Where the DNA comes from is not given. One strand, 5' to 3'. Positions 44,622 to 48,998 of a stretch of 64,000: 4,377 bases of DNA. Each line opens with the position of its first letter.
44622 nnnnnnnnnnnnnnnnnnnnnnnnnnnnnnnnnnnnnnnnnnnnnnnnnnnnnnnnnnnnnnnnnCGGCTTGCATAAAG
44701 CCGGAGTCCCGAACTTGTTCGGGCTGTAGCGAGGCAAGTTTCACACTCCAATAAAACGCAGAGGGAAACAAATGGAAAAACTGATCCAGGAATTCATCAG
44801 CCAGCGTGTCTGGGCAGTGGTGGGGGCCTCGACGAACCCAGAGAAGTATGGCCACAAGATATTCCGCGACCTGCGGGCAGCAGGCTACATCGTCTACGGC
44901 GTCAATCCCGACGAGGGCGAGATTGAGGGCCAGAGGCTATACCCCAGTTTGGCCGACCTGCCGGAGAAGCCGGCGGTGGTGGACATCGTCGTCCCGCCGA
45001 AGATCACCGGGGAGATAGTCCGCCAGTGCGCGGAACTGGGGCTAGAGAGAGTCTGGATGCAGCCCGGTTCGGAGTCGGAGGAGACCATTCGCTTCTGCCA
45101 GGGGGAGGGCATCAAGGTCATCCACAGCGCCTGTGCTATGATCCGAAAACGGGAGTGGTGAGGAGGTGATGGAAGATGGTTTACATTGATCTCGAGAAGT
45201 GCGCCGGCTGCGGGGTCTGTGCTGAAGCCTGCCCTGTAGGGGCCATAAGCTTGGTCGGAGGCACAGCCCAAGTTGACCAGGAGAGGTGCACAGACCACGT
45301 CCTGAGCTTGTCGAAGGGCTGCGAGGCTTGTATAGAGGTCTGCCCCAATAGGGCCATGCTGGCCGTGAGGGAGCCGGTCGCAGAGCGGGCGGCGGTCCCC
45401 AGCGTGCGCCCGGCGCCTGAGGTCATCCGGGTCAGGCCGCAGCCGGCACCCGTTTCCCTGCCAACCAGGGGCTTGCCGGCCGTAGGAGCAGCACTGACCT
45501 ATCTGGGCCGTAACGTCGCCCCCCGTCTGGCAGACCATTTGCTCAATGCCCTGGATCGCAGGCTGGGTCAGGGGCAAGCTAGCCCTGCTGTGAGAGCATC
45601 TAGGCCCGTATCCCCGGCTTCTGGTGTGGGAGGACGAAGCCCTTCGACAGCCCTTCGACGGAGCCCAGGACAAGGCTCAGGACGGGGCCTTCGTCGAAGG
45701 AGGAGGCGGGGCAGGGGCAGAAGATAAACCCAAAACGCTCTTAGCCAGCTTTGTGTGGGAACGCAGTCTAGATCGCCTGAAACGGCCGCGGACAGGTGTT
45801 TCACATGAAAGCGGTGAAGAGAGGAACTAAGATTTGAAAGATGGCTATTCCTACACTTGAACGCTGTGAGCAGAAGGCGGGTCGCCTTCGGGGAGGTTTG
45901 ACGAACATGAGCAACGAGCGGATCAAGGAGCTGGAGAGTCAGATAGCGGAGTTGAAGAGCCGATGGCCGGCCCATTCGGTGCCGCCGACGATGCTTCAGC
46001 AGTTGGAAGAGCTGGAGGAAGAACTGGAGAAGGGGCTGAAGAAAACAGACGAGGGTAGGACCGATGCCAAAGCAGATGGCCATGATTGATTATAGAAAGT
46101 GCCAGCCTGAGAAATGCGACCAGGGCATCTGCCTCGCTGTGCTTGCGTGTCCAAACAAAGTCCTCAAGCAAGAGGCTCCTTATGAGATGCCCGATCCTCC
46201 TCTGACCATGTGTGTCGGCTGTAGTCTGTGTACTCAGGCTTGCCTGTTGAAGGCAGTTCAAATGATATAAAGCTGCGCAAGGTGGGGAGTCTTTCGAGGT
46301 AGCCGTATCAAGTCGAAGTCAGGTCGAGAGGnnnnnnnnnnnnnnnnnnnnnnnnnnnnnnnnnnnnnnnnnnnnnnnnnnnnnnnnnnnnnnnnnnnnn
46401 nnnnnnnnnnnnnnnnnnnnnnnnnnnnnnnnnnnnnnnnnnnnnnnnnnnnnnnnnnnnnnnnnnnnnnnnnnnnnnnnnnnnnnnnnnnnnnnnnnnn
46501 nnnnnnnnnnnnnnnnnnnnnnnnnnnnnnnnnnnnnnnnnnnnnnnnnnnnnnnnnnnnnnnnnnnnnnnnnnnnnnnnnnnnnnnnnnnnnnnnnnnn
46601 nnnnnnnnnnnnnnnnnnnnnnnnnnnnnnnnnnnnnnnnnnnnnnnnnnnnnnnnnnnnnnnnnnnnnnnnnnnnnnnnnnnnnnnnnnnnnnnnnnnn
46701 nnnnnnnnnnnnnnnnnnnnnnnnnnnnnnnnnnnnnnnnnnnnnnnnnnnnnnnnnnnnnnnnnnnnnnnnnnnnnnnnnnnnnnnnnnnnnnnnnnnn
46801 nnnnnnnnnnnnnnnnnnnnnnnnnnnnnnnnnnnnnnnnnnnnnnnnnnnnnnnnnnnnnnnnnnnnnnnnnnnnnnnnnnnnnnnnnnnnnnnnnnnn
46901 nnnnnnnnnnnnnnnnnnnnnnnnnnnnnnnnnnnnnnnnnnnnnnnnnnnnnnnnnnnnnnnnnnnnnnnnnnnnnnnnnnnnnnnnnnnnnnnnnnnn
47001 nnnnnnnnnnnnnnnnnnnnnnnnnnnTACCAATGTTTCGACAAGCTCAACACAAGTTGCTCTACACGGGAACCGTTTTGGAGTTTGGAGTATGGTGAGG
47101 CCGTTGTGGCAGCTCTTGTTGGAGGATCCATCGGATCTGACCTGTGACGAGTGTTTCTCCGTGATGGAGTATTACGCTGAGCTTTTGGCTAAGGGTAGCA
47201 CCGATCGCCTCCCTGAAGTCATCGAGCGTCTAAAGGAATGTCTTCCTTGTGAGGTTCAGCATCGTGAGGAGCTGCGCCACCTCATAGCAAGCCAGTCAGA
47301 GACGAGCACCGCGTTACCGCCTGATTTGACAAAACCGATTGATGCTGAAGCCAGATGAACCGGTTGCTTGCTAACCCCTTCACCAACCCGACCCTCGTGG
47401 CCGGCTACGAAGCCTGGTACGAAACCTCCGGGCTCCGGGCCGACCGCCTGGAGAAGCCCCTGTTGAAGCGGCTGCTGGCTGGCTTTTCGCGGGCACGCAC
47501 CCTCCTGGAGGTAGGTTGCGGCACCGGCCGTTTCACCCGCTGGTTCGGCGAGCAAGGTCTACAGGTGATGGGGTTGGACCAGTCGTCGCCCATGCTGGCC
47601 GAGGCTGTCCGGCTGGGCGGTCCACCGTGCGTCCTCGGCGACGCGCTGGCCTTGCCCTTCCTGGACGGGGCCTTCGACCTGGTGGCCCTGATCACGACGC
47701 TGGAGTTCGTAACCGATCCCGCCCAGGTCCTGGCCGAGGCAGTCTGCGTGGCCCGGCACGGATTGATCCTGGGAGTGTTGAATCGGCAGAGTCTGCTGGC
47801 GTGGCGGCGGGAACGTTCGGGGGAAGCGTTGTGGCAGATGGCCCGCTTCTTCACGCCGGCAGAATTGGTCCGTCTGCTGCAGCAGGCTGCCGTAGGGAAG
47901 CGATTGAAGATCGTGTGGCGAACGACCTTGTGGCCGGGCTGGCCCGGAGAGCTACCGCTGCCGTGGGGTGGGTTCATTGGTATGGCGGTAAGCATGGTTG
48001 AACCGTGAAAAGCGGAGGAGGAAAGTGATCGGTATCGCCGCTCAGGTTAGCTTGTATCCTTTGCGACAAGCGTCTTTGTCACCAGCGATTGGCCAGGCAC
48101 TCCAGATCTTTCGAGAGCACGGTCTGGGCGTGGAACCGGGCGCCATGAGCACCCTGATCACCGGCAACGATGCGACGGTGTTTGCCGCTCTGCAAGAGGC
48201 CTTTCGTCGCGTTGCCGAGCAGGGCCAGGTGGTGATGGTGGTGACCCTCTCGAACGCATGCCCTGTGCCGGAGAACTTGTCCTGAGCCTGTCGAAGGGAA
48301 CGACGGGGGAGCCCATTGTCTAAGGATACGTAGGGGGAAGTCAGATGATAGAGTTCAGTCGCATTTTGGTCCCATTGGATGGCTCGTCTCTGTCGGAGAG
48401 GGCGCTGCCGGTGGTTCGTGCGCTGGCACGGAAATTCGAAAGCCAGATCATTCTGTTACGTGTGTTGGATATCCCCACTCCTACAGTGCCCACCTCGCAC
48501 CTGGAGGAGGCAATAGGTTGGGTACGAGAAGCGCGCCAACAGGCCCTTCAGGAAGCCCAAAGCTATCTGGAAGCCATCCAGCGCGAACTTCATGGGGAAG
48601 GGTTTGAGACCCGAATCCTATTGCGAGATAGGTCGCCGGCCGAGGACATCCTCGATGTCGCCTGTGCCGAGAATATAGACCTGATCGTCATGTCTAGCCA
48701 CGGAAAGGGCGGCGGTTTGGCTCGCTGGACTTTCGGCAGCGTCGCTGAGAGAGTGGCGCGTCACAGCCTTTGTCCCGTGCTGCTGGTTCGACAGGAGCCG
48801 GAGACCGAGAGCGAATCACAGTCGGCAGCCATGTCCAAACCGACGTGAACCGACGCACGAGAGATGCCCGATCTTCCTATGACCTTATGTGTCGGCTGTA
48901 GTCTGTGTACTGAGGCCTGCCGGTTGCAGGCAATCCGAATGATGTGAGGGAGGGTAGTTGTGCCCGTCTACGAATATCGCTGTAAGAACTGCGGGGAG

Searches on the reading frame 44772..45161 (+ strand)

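Call 34: search_protein_families(library=pfam, proteins=[window:44772-45161:+], max_evalue=0.0001)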
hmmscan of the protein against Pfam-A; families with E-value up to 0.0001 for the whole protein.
window:44772-45161:+ (129 aa): 2 families
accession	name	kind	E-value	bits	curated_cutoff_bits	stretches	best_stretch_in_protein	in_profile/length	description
PF13380.12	CoA_binding_2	-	1.4e-36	125.9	22.8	1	12-125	1-114/116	CoA binding domain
PF02629.25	CoA_binding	-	7.3e-06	27.1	22.3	1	15-95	7-92/97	CoA binding domain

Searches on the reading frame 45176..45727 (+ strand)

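Call 34: search_protein_families(library=pfam, proteins=[window:45176-45727:+], max_evalue=0.0001)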
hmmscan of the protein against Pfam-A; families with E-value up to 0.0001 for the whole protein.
window:45176-45727:+ (183 aa): 10 families
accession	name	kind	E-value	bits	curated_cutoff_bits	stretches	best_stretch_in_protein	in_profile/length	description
PF00037.32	Fer4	-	1.7e-13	50.2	21.1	1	2-25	1-24/24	4Fe-4S binding domain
PF12837.12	Fer4_6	-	1e-11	44.6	25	1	2-24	2-24/24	4Fe-4S binding domain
PF12838.12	Fer4_7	-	5.2e-11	43.3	27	1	8-59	1-51/52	4Fe-4S dicluster domain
PF13237.11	Fer4_10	-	3.7e-09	36.8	25.5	1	1-57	1-53/53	4Fe-4S dicluster domain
PF13484.11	Fer4_16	-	2.8e-08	34.8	30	1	8-40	1-31/66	4Fe-4S double cluster binding domain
PF12797.12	Fer4_2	-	4e-08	33.1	24.5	1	2-21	3-22/22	4Fe-4S binding domain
PF14697.11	Fer4_21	-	1.2e-06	29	35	1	4-58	3-53/59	4Fe-4S dicluster domain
PF12800.12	Fer4_4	-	1.1e-05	25.8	24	0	7-22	2-17/17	4Fe-4S binding domain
PF13187.11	Fer4_9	-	7.8e-05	23.1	27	0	8-61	1-52/52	4Fe-4S dicluster domain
PF12798.12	Fer4_3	-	8.3e-05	23.6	27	0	48-60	3-15/15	4Fe-4S binding domain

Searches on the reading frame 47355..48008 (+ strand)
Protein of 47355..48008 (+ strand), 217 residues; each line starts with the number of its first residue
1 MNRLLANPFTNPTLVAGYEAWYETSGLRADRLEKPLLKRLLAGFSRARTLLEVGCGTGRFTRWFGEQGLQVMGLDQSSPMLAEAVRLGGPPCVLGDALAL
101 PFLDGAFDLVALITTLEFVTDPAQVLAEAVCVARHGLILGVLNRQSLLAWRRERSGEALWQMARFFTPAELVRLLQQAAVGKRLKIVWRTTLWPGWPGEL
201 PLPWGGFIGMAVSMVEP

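Call 34: search_protein_families(library=pfam, proteins=[window:47355-48008:+], max_evalue=0.0001)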
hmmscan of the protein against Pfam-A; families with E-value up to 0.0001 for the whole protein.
window:47355-48008:+ (217 aa): 7 families
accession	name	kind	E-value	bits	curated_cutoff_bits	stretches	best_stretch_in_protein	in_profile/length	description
PF08241.18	Methyltransf_11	-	2.2e-19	70.3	21.2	1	51-136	1-90/95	Methyltransferase domain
PF13649.12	Methyltransf_25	-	1e-14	55.4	27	1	51-135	2-95/97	Methyltransferase domain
PF08242.18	Methyltransf_12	-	5.2e-11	43.6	30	1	51-130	1-89/98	Methyltransferase domain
PF13489.12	Methyltransf_23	-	2.7e-10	40.7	27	1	35-178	11-157/164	Methyltransferase domain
PF07021.18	MetW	-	3.6e-07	30.4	21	1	49-138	16-107/193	Methionine biosynthesis protein MetW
PF13847.12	Methyltransf_31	-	7.7e-07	29.3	27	1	47-138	4-106/145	Methyltransferase domain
PF01209.24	Ubie_methyltran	-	3.7e-05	23.6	20.1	1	43-143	44-153/233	ubiE/COQ5 methyltransferase family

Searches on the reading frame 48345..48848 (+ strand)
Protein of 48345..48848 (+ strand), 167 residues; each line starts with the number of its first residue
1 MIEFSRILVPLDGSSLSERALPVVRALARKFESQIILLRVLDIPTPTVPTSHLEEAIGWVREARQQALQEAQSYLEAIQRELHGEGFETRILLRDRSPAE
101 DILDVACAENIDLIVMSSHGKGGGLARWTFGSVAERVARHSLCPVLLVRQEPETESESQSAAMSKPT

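Call 34: search_protein_families(library=pfam, proteins=[window:48345-48848:+], max_evalue=0.0001)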
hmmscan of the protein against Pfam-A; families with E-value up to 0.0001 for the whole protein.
window:48345-48848:+ (167 aa): 1 family
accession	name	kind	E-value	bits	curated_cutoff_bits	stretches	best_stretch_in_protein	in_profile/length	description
PF00582.32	Usp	-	7.8e-30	104.7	24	1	4-149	2-141/141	Universal stress protein family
